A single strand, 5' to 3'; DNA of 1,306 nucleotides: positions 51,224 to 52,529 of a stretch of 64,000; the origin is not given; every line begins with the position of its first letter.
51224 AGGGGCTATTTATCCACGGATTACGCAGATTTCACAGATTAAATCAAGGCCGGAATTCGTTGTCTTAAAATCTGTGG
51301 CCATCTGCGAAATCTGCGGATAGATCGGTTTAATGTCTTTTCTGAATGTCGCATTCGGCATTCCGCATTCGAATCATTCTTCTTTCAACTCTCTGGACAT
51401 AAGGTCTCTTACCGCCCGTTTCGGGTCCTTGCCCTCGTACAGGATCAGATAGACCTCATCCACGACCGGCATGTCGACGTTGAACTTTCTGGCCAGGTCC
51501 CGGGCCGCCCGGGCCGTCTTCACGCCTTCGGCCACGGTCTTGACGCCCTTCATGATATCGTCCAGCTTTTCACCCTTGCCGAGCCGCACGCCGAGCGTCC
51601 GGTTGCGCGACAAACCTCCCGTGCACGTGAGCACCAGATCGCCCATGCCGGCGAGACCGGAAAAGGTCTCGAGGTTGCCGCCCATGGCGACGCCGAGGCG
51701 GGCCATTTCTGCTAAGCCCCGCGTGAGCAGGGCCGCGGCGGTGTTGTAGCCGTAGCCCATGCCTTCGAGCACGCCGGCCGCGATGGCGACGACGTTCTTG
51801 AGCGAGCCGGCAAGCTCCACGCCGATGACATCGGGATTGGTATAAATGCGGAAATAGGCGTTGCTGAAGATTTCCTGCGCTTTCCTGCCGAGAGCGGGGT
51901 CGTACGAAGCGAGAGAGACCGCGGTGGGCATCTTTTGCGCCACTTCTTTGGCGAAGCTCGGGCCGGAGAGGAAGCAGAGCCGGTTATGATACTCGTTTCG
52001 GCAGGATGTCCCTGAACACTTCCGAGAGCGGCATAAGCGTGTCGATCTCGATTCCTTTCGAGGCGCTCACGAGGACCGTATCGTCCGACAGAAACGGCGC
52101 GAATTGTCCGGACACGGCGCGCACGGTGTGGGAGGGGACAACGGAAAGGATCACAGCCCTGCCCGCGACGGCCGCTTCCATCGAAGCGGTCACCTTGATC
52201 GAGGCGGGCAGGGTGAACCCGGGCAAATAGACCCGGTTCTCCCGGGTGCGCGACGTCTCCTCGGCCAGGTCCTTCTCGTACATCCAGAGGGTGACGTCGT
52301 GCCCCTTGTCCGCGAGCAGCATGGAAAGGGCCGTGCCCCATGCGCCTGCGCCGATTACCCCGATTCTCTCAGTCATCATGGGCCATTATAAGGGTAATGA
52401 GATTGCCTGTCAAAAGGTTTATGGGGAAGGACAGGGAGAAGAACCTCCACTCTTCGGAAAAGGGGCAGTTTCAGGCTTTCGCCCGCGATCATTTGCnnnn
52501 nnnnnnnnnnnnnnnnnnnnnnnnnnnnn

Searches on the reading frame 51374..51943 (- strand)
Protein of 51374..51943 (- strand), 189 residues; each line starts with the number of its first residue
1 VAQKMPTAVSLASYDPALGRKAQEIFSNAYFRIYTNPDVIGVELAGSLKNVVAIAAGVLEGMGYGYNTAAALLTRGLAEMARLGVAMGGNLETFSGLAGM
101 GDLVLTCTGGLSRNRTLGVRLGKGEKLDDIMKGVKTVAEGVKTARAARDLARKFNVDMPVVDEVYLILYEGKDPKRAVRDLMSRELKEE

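Call 66: search_protein_families(library=ncbifam, proteins=[window:51374-51943:-], max_evalue=0.001)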
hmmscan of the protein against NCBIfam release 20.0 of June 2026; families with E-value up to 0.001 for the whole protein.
window:51374-51943:- (189 aa): 14 families
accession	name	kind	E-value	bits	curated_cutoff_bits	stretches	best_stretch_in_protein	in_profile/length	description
NF000942.0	PRK00094.1-4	subfamily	3.4e-81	273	257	1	2-189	145-332/334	NAD(P)H-dependent glycerol-3-phosphate dehydrogenase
NF000941.0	PRK00094.1-3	equivalog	1.4e-77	261.2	423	1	2-189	145-332/336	NAD(P)H-dependent glycerol-3-phosphate dehydrogenase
NF000940.0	PRK00094.1-2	subfamily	2.2e-74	250.9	202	1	2-189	141-328/330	NAD(P)H-dependent glycerol-3-phosphate dehydrogenase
NF000939.0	PRK00094.1-1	equivalog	1.2e-63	215.2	473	1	1-189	146-335/339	NAD(P)H-dependent glycerol-3-phosphate dehydrogenase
NF011212.0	PRK14619.1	equivalog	3.1e-62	210.5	377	1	2-189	120-307/309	NAD(P)H-dependent glycerol-3-phosphate dehydrogenase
NF009098.0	PRK12439.1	equivalog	9.9e-60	202.7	436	1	5-184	151-330/341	NAD(P)H-dependent glycerol-3-phosphate dehydrogenase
NF000946.0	PRK00094.2-4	equivalog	2.8e-57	194.2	455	1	2-188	145-331/342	NAD(P)H-dependent glycerol-3-phosphate dehydrogenase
NF011211.0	PRK14618.1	equivalog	6.4e-53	180.1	489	1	2-189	142-328/328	NAD(P)H-dependent glycerol-3-phosphate dehydrogenase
NF000943.0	PRK00094.2-1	equivalog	1.8e-52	178.8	400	1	2-184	115-295/296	NAD(P)H-dependent glycerol-3-phosphate dehydrogenase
NF000944.0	PRK00094.2-2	equivalog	1.1e-44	152.9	603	1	3-183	161-341/371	NAD(P)H-dependent glycerol-3-phosphate dehydrogenase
NF011213.0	PRK14620.1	equivalog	5.2e-40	137.6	478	1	1-182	142-325/326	NAD(P)H-dependent glycerol-3-phosphate dehydrogenase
TIGR03376.1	glycerol3P_DH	equivalog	4.4e-38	131.3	285.5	1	17-176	173-337/342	glycerol-3-phosphate dehydrogenase (NAD(+))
NF000947.0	PRK00094.2-5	equivalog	1.5e-29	103.5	251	1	1-170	144-316/323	NAD(P)H-dependent glycerol-3-phosphate dehydrogenase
NF000945.0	PRK00094.2-3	equivalog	2.2e-22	80.2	491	1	11-183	158-348/352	NAD(P)H-dependent glycerol-3-phosphate dehydrogenase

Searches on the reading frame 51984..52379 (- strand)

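Call 66: search_protein_families(library=ncbifam, proteins=[window:51984-52379:-], max_evalue=0.001)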
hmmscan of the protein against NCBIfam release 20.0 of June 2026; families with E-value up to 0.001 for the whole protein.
window:51984-52379:- (131 aa): 24 families
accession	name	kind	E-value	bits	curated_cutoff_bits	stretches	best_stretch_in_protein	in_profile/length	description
NF000942.0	PRK00094.1-4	subfamily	6.5e-38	130.7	257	1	3-128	2-127/334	NAD(P)H-dependent glycerol-3-phosphate dehydrogenase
NF000941.0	PRK00094.1-3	equivalog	2.3e-33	115.9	423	1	4-128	2-126/336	NAD(P)H-dependent glycerol-3-phosphate dehydrogenase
NF000946.0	PRK00094.2-4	equivalog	4.5e-28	98.2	455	1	4-128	5-129/342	NAD(P)H-dependent glycerol-3-phosphate dehydrogenase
NF000944.0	PRK00094.2-2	equivalog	1.1e-27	96.9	603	1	5-128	22-144/371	NAD(P)H-dependent glycerol-3-phosphate dehydrogenase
NF011211.0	PRK14618.1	equivalog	3.2e-26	92.3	489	1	3-114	4-111/328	NAD(P)H-dependent glycerol-3-phosphate dehydrogenase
NF000939.0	PRK00094.1-1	equivalog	5.7e-26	91.4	473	1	4-129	6-131/339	NAD(P)H-dependent glycerol-3-phosphate dehydrogenase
NF000940.0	PRK00094.1-2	subfamily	7.9e-26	91.3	202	1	5-129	2-125/330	NAD(P)H-dependent glycerol-3-phosphate dehydrogenase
NF011213.0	PRK14620.1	equivalog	1.3e-21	77.1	478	1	6-128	3-127/326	NAD(P)H-dependent glycerol-3-phosphate dehydrogenase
NF000947.0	PRK00094.2-5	equivalog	1.7e-20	73.7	251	1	5-128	6-129/323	NAD(P)H-dependent glycerol-3-phosphate dehydrogenase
NF009098.0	PRK12439.1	equivalog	2.1e-20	73.4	436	1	3-127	7-131/341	NAD(P)H-dependent glycerol-3-phosphate dehydrogenase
NF000945.0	PRK00094.2-3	equivalog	3.9e-17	63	491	1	5-109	2-110/352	NAD(P)H-dependent glycerol-3-phosphate dehydrogenase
TIGR03376.1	glycerol3P_DH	equivalog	3.3e-15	56.1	285.5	1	5-122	1-133/342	glycerol-3-phosphate dehydrogenase (NAD(+))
NF011212.0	PRK14619.1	equivalog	5.5e-13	48.8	377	2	2-39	4-41/309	NAD(P)H-dependent glycerol-3-phosphate dehydrogenase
NF000943.0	PRK00094.2-1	equivalog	8.8e-09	35.4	400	1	5-128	2-99/296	NAD(P)H-dependent glycerol-3-phosphate dehydrogenase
NF005089.0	PRK06522.1-4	subfamily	4.9e-08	32.7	223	1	5-110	2-104/326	2-dehydropantoate 2-reductase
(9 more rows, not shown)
